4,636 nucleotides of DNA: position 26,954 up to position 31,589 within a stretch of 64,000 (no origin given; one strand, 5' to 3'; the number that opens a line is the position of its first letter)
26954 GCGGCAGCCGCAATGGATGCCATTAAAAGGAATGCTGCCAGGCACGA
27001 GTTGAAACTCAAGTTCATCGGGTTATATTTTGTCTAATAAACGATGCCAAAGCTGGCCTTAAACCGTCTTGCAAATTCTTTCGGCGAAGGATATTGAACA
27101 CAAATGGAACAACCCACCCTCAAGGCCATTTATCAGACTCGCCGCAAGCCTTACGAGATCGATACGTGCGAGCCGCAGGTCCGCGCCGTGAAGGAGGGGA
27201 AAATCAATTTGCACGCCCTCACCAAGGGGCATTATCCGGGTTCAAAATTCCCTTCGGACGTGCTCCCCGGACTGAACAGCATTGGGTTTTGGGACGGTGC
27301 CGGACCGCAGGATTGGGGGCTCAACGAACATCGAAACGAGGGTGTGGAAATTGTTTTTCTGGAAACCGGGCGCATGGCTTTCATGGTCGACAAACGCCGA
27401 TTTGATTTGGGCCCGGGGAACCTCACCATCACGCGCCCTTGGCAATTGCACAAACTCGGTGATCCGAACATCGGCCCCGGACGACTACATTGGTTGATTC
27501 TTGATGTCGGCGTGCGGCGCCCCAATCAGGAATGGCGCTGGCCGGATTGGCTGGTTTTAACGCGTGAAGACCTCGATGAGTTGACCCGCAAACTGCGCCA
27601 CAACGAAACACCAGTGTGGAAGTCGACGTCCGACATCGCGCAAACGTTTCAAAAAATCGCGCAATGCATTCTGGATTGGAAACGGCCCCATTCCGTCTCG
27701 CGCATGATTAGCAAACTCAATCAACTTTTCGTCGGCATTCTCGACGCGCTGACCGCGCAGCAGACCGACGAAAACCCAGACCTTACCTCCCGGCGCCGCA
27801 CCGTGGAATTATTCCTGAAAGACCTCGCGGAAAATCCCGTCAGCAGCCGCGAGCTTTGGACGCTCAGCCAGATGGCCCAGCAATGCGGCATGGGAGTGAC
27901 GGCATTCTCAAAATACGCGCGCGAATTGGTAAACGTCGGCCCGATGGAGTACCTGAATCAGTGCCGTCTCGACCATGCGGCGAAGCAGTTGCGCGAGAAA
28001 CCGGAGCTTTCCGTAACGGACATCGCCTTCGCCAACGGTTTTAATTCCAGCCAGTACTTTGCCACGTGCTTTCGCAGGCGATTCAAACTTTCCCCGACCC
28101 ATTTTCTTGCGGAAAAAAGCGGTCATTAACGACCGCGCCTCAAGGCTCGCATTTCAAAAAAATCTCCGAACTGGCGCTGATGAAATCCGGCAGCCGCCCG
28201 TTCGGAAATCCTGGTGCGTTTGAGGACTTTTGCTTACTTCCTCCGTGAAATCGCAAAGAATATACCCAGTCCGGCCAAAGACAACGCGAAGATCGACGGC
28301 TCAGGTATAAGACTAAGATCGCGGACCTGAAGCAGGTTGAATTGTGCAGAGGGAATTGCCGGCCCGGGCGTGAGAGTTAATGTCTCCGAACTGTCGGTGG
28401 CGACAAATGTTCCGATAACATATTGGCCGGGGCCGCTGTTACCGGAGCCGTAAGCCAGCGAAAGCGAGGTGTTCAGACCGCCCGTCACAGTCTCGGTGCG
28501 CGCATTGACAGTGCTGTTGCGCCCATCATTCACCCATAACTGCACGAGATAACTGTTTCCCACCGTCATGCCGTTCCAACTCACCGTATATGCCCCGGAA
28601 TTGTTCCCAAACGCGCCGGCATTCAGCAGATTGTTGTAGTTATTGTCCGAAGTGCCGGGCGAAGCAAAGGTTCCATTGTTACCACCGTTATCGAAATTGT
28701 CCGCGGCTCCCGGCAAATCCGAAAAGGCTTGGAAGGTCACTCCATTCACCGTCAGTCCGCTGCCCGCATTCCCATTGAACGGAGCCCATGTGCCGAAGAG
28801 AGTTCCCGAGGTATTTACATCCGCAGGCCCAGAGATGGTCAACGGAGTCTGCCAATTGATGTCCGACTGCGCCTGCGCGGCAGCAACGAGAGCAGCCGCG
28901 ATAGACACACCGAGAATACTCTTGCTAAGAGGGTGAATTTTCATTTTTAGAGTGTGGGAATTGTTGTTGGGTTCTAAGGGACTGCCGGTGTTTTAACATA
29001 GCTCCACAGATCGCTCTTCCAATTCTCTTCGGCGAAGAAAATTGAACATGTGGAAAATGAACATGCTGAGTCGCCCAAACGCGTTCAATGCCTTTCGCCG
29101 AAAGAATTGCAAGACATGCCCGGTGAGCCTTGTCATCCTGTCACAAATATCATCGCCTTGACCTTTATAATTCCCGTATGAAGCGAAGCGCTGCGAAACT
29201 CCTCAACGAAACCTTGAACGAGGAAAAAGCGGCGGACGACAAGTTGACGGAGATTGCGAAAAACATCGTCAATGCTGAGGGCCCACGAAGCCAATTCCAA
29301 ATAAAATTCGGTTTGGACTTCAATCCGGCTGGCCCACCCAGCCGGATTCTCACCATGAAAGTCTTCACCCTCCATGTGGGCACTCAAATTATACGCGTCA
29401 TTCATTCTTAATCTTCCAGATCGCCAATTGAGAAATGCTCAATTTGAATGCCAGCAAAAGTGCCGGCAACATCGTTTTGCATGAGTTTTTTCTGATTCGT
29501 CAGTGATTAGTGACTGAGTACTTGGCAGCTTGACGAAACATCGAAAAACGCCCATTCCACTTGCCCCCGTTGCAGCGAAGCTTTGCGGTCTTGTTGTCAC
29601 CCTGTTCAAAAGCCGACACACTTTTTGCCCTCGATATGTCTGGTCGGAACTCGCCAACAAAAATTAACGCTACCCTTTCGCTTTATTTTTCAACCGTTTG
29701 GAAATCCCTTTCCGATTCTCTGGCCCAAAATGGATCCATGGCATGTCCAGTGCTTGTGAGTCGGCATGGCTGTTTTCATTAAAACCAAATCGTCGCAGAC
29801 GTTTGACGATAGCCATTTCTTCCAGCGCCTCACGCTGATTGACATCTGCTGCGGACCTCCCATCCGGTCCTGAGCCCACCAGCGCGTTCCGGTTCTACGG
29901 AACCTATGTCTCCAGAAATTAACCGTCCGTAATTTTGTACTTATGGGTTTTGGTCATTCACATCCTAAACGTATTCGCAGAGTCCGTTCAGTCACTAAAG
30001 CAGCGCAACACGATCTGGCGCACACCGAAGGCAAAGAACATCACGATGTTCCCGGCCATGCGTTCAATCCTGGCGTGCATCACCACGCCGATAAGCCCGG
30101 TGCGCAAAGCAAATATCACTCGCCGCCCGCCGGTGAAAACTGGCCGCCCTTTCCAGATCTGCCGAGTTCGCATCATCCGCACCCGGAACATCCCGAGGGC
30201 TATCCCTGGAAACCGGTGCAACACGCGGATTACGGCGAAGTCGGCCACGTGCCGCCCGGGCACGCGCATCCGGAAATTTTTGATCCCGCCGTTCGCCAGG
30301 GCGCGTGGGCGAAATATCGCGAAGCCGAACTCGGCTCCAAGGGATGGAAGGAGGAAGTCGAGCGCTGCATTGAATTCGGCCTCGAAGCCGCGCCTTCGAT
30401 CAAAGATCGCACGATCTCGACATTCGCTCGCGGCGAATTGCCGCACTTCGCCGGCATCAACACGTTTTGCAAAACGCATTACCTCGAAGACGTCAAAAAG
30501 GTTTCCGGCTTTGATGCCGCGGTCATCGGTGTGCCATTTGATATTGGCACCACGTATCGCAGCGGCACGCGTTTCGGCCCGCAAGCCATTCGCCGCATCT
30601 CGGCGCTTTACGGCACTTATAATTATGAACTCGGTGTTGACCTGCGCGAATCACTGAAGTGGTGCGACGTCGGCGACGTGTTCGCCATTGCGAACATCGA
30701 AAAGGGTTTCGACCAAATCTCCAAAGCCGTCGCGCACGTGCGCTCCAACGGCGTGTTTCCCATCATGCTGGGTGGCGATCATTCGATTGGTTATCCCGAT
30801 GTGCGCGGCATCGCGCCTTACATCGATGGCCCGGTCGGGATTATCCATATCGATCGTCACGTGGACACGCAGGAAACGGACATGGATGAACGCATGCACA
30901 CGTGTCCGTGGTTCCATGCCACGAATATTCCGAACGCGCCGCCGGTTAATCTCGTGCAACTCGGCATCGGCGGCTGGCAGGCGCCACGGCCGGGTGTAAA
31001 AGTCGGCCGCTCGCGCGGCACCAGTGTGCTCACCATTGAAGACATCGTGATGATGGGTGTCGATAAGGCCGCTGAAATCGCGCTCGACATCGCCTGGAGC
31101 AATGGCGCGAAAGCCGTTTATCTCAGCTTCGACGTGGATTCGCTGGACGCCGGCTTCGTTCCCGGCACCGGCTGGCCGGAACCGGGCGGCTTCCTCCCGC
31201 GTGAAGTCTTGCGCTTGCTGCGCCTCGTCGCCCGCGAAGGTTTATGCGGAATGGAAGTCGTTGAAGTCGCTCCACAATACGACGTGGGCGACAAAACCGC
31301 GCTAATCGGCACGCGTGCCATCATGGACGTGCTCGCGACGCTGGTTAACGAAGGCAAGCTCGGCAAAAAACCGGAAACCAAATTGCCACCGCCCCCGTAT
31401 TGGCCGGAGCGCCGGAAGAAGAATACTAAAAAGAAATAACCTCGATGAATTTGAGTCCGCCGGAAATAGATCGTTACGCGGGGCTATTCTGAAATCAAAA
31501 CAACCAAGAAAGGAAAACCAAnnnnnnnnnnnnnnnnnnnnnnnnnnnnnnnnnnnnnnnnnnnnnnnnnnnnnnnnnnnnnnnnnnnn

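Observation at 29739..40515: Ureohydrolase + NitT/TauT ABC importer + Ni permease joined to a UreE-less urease operon: candidate Ni-dependent guanidine (amidino-compound) -> urea -> ammonia module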

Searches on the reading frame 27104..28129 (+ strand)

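Call 39: search_protein_families(library=pfam, max_evalue=1, proteins=[window:27104-28129:+])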
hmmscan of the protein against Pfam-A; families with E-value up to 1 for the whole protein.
window:27104-28129:+ (341 aa): 4 families
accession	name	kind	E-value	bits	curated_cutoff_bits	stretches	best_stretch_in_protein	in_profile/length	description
PF12833.13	HTH_18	-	4.5e-19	69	33.6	1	257-335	1-78/80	Helix-turn-helix domain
PF00165.29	HTH_AraC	-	3.5e-13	49.7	26.6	2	301-334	8-40/42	Bacterial regulatory helix-turn-helix proteins, AraC family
PF07883.17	Cupin_2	-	4.3e-06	26.8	27.2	1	73-131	11-67/70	Cupin domain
PF02311.25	AraC_binding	-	1.3e-05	25.4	21.1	1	66-135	9-78/135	AraC-like ligand binding domain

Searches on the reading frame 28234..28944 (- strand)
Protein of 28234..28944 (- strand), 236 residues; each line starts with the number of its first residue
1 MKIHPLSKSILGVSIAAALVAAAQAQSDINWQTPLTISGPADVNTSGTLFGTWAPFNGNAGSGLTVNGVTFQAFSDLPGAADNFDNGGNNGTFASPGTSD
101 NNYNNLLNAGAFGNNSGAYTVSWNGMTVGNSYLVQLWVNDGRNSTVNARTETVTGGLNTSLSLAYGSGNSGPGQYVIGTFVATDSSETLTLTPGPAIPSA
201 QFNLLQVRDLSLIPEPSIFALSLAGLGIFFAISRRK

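Call 39: search_protein_families(library=pfam, max_evalue=1, proteins=[window:28234-28944:-])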
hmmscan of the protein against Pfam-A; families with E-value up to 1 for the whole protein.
window:28234-28944:- (236 aa): 2 families
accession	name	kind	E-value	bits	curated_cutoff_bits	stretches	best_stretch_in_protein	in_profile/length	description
PF07589.16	PEP-CTERM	-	0.00041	20.8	20.7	1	213-235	2-23/24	PEP-CTERM motif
PF16656.11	Pur_ac_phosph_N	-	0.094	13.7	30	1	112-158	8-55/93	Purple acid Phosphatase, N-terminal domain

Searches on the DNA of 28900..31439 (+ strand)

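Call 8: search_rna_families(source=window, start=28900, end=30100, threshold=evalue, max_evalue=10)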
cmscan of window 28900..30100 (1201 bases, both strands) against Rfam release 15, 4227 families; matches with E-value up to 10: 2.
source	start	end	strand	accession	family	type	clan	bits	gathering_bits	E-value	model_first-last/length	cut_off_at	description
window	29397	29478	+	RF03023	rpfG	Gene; sRNA;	-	15.4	75.9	2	1-85/85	no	rpfG RNA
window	29450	29484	-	RF01804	Lambda_thermo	Cis-reg; thermoregulator;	-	13.6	50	9.5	12-49/59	no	Lambda phage CIII thermoregulator element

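Call 47: search_rna_families(sources=[L014, L017, L019, L025, L029, L042, L061], threshold=gathering)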
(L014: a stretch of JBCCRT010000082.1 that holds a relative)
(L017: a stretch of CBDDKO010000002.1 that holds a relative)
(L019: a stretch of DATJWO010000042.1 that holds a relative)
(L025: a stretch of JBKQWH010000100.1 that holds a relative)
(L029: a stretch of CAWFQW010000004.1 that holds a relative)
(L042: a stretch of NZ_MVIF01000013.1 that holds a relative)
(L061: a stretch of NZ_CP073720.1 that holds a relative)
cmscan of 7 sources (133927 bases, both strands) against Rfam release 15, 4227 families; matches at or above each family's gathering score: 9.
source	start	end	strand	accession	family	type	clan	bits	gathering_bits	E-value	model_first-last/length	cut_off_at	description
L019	16310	16613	-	RF02514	5_ureB_sRNA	Gene; sRNA;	-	117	40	8.3e-30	1-292/292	no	5' ureB small RNA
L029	15233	15532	-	RF02514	5_ureB_sRNA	Gene; sRNA;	-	93.5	40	8.8e-23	1-292/292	no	5' ureB small RNA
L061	9811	9916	+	RF00442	Guanidine-I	Cis-reg; riboswitch;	-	77.4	63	1e-11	1-107/107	no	Guanidine-I riboswitch aptamer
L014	11105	11178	-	RF00005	tRNA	Gene; tRNA;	CL00001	69.2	29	1.1e-12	1-71/71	no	tRNA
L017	777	850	+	RF00005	tRNA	Gene; tRNA;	CL00001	66.8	29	5e-12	1-71/71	no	tRNA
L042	8602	8895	+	RF02514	5_ureB_sRNA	Gene; sRNA;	-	58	40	3.8e-12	1-292/292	no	5' ureB small RNA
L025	15230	15552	-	RF02514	5_ureB_sRNA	Gene; sRNA;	-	56.1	40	1.4e-11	1-292/292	no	5' ureB small RNA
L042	9778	9845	+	RF01763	Guanidine-III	Cis-reg; riboswitch;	-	47.8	36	1.7e-06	1-67/67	no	Guanidine-III riboswitch aptamer (yKKC-III)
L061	6200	6491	-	RF02514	5_ureB_sRNA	Gene; sRNA;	-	42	40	2.3e-07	1-292/292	no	5' ureB small RNA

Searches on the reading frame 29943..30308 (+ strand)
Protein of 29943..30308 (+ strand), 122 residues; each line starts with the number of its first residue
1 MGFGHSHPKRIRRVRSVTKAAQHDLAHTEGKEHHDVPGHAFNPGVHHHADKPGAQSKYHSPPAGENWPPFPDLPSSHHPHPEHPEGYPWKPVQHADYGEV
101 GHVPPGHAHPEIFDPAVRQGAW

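Call 80: search_protein_families(library=pfam, max_evalue=10, proteins=[window:29943-30308:+])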
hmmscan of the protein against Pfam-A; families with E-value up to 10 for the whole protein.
seq(122 aa): 1 family
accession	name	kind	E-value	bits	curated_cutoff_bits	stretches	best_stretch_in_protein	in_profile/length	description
PF15464.11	DUF4633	-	0.21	12.2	27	1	3-48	24-69/113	Domain of unknown function (DUF4633)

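Call 95: search_protein_representatives(protein=window:29943-30308:+)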
Query: 122 residues. Proteins with E-value up to 0.001 (for the whole library): 6; up to 1e-10: 5; up to 1e-30: 1. The best 6 are listed.
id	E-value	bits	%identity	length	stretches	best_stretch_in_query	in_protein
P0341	1.4e-41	158.6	72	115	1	17-119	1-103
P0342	1.9e-23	99.8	73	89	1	1-98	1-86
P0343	2.4e-22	96.2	64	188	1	1-83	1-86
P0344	3.0e-21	92.6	63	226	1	1-122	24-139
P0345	3.1e-13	66.6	48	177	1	1-101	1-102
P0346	7.6e-07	45.9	66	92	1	1-44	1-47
